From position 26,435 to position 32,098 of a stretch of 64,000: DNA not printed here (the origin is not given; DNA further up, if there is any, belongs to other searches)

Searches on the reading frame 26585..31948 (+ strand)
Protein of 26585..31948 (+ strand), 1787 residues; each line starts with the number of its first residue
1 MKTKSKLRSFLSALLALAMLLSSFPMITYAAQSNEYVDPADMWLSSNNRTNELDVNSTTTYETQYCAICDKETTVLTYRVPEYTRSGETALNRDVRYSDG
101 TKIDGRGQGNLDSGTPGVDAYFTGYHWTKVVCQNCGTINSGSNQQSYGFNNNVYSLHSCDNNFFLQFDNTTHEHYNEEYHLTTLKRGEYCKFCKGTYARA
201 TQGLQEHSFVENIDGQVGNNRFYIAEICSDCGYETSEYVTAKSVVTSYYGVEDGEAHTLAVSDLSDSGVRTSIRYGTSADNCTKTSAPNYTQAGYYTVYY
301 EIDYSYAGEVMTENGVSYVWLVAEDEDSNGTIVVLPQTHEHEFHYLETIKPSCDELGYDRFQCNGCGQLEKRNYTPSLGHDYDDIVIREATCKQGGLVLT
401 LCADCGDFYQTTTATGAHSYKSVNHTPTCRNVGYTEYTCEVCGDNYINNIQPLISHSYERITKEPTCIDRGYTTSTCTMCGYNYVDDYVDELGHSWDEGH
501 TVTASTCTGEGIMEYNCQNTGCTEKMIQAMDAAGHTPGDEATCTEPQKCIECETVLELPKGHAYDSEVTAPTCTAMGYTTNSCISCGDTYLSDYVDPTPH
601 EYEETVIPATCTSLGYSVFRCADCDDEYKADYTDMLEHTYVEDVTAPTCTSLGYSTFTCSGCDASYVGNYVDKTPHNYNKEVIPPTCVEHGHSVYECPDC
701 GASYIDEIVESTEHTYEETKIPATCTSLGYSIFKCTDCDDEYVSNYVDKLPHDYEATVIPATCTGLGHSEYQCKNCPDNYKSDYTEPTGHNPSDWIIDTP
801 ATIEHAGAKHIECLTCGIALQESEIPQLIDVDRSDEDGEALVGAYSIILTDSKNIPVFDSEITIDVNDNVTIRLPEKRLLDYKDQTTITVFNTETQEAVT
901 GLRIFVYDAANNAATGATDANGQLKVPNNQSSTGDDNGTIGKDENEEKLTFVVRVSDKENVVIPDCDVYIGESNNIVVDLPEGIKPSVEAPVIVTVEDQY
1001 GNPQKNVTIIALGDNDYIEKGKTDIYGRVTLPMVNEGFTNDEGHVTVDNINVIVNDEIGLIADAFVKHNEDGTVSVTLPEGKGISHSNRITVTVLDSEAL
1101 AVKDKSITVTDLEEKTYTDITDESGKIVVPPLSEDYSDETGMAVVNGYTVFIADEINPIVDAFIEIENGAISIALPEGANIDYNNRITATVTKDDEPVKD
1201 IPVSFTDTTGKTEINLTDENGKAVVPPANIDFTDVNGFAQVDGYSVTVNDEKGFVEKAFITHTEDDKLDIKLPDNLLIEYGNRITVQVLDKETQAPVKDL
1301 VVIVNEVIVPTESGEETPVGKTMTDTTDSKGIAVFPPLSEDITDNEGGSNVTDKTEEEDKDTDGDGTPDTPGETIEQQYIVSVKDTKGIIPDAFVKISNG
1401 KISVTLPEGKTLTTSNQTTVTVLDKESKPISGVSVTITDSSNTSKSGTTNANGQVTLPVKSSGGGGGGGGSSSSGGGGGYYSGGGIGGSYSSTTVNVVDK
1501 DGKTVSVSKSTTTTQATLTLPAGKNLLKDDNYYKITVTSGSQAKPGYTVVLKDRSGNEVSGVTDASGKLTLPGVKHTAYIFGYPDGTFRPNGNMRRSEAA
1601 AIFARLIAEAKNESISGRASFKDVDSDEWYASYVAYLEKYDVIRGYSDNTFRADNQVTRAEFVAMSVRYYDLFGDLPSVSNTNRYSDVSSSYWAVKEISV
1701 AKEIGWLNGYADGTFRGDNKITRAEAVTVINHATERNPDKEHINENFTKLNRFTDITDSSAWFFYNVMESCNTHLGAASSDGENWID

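Call 21: search_protein_families(library=pfam, proteins=[window:26585-31948:+], max_evalue=0.01)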
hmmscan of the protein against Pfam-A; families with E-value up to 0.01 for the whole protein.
window:26585-31948:+ (1787 aa): 5 families
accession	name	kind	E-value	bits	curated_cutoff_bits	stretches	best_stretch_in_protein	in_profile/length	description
PF00395.25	SLH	-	1.4e-29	102.2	20.8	3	1620-1662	1-43/44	S-layer homology domain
PF02369.22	Big_1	-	9.8e-09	35.6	34.9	2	1414-1462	17-69/93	Bacterial Ig-like domain (group 1)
PF11974.14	bMG3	-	1.3e-07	31.9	34.9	0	881-942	10-63/103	Bacterial alpha-2-macroglobulin MG3 domain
PF13620.12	CarboxypepD_reg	-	3.7e-05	24.4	32.3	1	1419-1458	3-43/82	Carboxypeptidase regulatory-like domain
PF10670.15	DUF4198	-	0.0055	17.3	34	0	1411-1463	142-199/209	Domain of unknown function (DUF4198)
